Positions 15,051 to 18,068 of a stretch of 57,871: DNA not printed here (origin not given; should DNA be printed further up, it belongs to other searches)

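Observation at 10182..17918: Co-directional block: HerA-like ATPase, four orphan ORFs and a 905-aa double-palm protein (candidate uncharacterised system)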

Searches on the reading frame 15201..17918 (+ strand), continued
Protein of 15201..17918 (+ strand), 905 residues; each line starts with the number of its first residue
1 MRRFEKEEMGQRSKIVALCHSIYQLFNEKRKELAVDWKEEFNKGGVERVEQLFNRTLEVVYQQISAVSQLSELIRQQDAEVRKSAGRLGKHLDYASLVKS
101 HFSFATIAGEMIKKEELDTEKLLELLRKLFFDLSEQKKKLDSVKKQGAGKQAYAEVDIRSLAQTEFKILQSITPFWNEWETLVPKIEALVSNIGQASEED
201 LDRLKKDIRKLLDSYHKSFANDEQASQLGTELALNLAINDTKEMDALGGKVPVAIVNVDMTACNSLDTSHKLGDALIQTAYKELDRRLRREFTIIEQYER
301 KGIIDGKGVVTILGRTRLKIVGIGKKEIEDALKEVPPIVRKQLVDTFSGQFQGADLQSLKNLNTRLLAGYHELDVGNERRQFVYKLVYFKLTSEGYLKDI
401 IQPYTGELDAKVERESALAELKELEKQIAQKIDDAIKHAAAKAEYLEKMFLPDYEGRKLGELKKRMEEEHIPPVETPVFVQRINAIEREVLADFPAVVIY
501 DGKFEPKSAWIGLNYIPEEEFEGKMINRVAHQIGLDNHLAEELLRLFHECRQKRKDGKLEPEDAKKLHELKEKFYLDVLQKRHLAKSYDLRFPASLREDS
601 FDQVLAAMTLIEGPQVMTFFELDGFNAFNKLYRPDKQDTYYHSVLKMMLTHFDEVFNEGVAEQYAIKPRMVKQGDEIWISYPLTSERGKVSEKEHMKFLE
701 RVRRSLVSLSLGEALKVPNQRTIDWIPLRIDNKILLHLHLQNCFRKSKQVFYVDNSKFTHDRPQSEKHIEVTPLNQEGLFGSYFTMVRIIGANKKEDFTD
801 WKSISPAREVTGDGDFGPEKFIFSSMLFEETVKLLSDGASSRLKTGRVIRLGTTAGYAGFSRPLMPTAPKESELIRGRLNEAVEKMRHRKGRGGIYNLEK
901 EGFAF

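Call 37: predict_structure(alignment_id=A1)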
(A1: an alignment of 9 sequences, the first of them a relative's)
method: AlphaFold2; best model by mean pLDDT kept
length: 905 residues; sequences in the alignment: 9
mean_pLDDT: 67.1   pTM: 0.38
mean pLDDT of the five models: 67.1, 65.9, 65.8, 65.7, 57.7
residues with pLDDT >= 90: 51; 70-90: 438; 50-70: 229; < 50: 187
segments of 3 or more residues with pLDDT < 50: 218-228, 298-301, 305-307, 504-531, 586-597, 624-639, 709-714, 716-732, 755-765, 782-851
pLDDT, mean of each block of 10 residues (from residue 1): 65 80 87 88 86 92 91 89 67 80 73 78 89 92 85 88 82 58 77 72 80 60 41 72 80 81 63 80 82 62 54 65 84 84 84 74 74 79 70 59 52 66 73 72 66 74 82 59 77 67 45 30 33 63 79 65 80 76 49 41 71 81 45 39 72 85 71 70 76 90 62 44 34 56 58 48 49 68 39 35 32 39 35 33 35 74 80 83 70 72 71
secondary structure, 60 per line:
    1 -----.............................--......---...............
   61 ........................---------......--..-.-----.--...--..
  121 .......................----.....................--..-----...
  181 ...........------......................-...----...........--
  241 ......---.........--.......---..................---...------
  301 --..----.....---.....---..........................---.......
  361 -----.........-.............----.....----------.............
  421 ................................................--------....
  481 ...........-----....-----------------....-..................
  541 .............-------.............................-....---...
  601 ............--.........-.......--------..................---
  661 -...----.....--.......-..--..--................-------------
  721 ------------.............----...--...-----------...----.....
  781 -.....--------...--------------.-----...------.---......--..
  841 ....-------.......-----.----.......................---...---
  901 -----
elements in order (helices of 4 or more, strands of 3 or more residues): H6-34 H37-42 H46-84 H94-99 H119-143 H148-168 H178-191 H198-219 H228-238 H242-246 E250-258 H261-267 H271-288 E292-294 E309-313 E317-321 H325-350 H354-360 E366-374 H376-388 H393-397 H408-468 H477-491 E497-500 H518-521 H523-553 H561-589 H591-594 H598-612 E615-623 H625-631 H640-657 E669-673 E676-682 H692-707 H733-745 E750-752 E769-771 H776-780 H782-786 E831-836 E839-844 E852-858 H869-890 E895-897

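Call 39: search_protein_families(library=pfam, proteins=[P0015, P0016, P0018], max_evalue=0.001)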
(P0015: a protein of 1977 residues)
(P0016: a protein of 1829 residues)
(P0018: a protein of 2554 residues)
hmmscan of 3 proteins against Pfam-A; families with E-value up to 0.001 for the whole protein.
P0015 (1977 aa): 0 families

P0016 (1829 aa): 6 families
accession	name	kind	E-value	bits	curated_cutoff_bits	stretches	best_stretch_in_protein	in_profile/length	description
PF13516.12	LRR_6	-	1e-49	163.1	23.4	0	1372-1395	1-24/24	Leucine Rich repeat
PF12799.13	LRR_4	-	2.5e-41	139.2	27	0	1348-1386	3-35/44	Leucine Rich repeats (2 copies)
PF00560.39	LRR_1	-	2e-40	128.5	20.6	0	871-890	1-20/23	Leucine Rich Repeat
PF05729.18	NACHT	-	1.7e-14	54.4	26.7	1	108-256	2-165/167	NACHT domain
PF23598.1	LRR_14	-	5.7e-12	45.5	40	1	888-1177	12-293/353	Leucine-rich repeat region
PF24883.2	NPHP3_N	-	0.00078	20.1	24.8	0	109-159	25-72/164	Nephrocystin 3, N-terminal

P0018 (2554 aa): 4 families
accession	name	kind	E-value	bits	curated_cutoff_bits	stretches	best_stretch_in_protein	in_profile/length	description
PF21269.3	TreT_GT1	-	5.9e-25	88.1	27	1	1013-1148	7-140/144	Trehalose synthase, N-terminal domain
PF00534.26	Glycos_transf_1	-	1.5e-15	57.6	26.4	1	1204-1380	12-171/172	Glycosyl transferases group 1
PF13692.12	Glyco_trans_1_4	-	1.7e-10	41.8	27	1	1208-1355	2-134/142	Glycosyl transferases group 1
PF20706.3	GT4-conflict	-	1.4e-05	24.7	26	1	1205-1373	195-363/385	Family 4 Glycosyltransferase in conflict systems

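Call 40: fold_search(model_id=the predicted structure, library=pdb)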
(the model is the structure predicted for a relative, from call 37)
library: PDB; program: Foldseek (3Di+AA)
matches with E <= 10: 257; with E <= 0.001: 1
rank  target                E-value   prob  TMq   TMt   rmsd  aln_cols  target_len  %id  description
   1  7pde_A                3.1e-04  0.84  0.12  0.13  42.7       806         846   11  Structure of Adenylyl cyclase 9 in complex with Gs protein alpha subunit and MANT-GTP (released 2022-01-19)
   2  7pd4                  2.2e-03  0.51  0.11  0.11  42.4       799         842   11  structure of Adenylyl cyclase 9 in complex with MANT-GTP (released 2022-01-19)
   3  7e6g_A                1.0e-02  0.98  0.12  0.31  40.8       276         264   15  Crystal structure of diguanylate cyclase SiaD in complex with its activator SiaC from Pseudomonas aeruginosa (released 2021-09-22)
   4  4w8y_A                2.1e-02  0.33  0.12  0.13  31.9       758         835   11  Structure of full length Cmr2 from Pyrococcus furiosus (Manganese bound form) (released 2014-10-15)
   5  4doz                  4.0e-02  0.51  0.12  0.19  28.9       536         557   11  Crystal structure of Pyrococcus furiosus Cmr2 (Cas10) (released 2012-03-21)
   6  9u3p_A                4.2e-02  0.57  0.12  0.19  21.5       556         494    8  Cryo-EM structure of human AC9-Gs complex (soluble domain) (released 2025-06-11)
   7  9x25_B                9.4e-02  0.28  0.12  0.12  31.8       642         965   10  Target analog-bound type III-B Cmr complex of Archaeoglobus fulgidus (released 2025-12-10)
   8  3w2w_A                1.1e-01  0.25  0.12  0.15  29.2       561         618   10  Crystal structure of the Cmr2dHD-Cmr3 subcomplex bound to ATP (released 2013-10-16)
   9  9gm6_A                1.1e-01  0.03  0.05  0.05  54.3       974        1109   12  MukBEF in a nucleotide-bound state with open neck gate (heads core) (released 2025-03-26)
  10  4zvf                  1.2e-01  0.92  0.08  0.33   7.0       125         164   20  Crystal structure of GGDEF domain of the E. coli DosC - form II (GTP-alpha-S-bound) (released 2015-11-11)
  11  3ur3                  1.2e-01  0.23  0.11  0.16  28.9       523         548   11  Structure of the Cmr2 subunit of the CRISPR RNA silencing complex (released 2012-03-21)
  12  6jt0_B                1.3e-01  0.72  0.11  0.15   8.8       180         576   16  Structure of human soluble guanylate cyclase in the unliganded state (released 2019-08-28)
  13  7uw5_A                1.5e-01  0.06  0.08  0.09  45.3       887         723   11  EcMscK G924S mutant in a closed conformation (released 2022-11-23)
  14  4rwa_B                1.7e-01  0.38  0.12  0.24  24.6       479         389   10  Synchrotron structure of the human delta opioid receptor in complex with a bifunctional peptide (PSI community target) (released 2015-01-14)
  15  7uzy_F                2.1e-01  0.21  0.09  0.17  25.3       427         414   10  Staphylococcus epidermidis RP62A CRISPR effector complex with non-self target RNA 2 (released 2022-07-06)
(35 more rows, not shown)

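Call 42: search_protein_families(library=ncbifam, proteins=[window:15201-17918:+], max_evalue=0.01)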
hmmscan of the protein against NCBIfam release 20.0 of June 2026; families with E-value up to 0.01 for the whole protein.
window:15201-17918:+ (905 aa): 0 families

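Call 46: list_cluster_members(proteins=[P0015, P0017, P0018, P0010, P0011, P0012, P0013, P0014])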
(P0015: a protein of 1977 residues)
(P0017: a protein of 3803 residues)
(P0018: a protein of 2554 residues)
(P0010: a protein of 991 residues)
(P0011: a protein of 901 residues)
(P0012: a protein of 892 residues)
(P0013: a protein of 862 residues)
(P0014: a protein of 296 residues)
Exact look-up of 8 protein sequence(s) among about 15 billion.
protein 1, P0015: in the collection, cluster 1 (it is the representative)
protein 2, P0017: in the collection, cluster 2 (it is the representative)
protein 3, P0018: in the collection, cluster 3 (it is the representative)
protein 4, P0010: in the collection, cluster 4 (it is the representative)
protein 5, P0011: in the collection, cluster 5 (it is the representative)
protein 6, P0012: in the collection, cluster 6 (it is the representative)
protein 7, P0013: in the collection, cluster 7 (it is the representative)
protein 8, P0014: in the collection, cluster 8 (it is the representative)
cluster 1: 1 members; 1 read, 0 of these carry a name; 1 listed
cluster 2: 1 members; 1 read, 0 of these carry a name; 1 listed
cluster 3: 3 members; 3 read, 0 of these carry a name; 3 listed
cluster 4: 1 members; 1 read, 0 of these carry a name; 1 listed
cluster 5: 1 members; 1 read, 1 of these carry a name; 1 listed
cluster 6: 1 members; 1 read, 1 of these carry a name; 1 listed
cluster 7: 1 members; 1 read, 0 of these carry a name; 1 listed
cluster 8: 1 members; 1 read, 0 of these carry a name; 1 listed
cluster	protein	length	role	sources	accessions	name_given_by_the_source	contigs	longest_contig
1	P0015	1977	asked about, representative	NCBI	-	-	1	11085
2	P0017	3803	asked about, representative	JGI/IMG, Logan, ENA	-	-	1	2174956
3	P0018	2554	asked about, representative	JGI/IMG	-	-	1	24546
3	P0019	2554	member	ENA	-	-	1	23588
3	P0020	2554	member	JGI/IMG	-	-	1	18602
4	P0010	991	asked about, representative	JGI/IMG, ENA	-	-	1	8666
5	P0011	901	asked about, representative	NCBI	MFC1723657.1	hypothetical protein ACFL0V_05950 [Nanoarchaeota archaeon]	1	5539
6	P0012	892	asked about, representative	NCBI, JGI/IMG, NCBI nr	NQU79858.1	hypothetical protein HQ545_08895 [Candidatus Woesearchaeota archaeon] | hypothetical protein [Candidatus Woesearchaeota archaeon]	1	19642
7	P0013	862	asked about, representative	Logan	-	-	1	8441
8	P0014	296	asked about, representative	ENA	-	-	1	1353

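Call 47: find_encoding_contigs(protein=P0012, flank=10000, max_places=1)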
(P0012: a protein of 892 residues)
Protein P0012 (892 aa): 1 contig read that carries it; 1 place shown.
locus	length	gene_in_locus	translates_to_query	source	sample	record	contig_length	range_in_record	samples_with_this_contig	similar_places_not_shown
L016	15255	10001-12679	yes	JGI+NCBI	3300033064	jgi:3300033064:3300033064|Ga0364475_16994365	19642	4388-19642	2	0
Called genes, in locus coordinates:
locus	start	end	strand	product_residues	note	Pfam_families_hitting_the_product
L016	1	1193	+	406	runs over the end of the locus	PF03215:Rad17 (weak), PF05496:RuvB_N (faint), PF00004:AAA, PF13173:AAA_14 (faint), PF21960:RCF1-5-like_lid (faint)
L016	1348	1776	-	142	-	PF00293:NUDIX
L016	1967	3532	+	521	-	PF00587:tRNA-synt_2b, PF03129:HGTP_anticodon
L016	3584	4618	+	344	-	-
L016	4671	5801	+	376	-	PF00493:MCM, PF01078:Mg_chelatase (faint), PF07728:AAA_5 (weak), PF17855:MCM_lid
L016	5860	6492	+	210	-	PF00025:Arf (faint), PF00009:GTP_EFTU (faint), PF00735:Septin (faint), PF01926:MMR_HSR1, PF02421:FeoB_N (weak)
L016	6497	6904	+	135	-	PF09846:OapB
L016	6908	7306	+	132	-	PF09845:OapC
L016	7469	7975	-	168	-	PF21473:OB_Ssb-like, PF01336:tRNA_anti-codon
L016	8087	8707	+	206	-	-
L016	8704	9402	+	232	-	PF11848:DUF3368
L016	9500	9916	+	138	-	-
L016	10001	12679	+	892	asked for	-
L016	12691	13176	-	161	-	-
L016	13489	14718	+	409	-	PF00149:Metallophos, PF12850:Metallophos_2 (weak)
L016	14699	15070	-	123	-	PF00293:NUDIX (weak)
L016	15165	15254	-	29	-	PF13683:rve_3 (weak)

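Call 48: find_encoding_contigs(protein=P0013, flank=10000, max_places=1)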
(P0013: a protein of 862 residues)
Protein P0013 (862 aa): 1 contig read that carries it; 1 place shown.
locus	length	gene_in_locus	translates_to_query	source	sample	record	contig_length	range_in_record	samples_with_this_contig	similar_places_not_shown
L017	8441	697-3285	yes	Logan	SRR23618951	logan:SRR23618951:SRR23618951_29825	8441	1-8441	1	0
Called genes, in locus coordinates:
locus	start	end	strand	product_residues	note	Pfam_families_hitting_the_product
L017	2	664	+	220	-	?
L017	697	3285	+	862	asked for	-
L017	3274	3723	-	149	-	-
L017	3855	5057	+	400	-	PF00149:Metallophos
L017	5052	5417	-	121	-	PF00293:NUDIX, PF14815:NUDIX_4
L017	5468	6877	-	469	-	PF02934:GatB_N, PF02637:GatB_Yqey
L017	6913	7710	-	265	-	-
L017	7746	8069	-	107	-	-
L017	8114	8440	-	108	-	?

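Call 49: find_encoding_contigs(protein=P0015, flank=10000, max_places=1)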
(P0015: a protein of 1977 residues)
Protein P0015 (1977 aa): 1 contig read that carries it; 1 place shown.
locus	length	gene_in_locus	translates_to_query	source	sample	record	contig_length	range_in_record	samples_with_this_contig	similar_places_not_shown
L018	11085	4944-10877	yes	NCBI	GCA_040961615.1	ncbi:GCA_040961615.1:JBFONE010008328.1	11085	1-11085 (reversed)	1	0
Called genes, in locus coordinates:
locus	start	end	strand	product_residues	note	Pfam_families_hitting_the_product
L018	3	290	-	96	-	?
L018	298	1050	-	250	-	-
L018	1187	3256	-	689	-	PF00133:tRNA-synt_1, PF09334:tRNA-synt_1g, PF08264:Anticodon_1, PF19303:Anticodon_3, PF01588:tRNA_bind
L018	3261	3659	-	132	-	PF23250:zf_DPOE_2 (faint), PF24441:DUF7560 (faint)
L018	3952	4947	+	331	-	-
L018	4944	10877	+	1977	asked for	-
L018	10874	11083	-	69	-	?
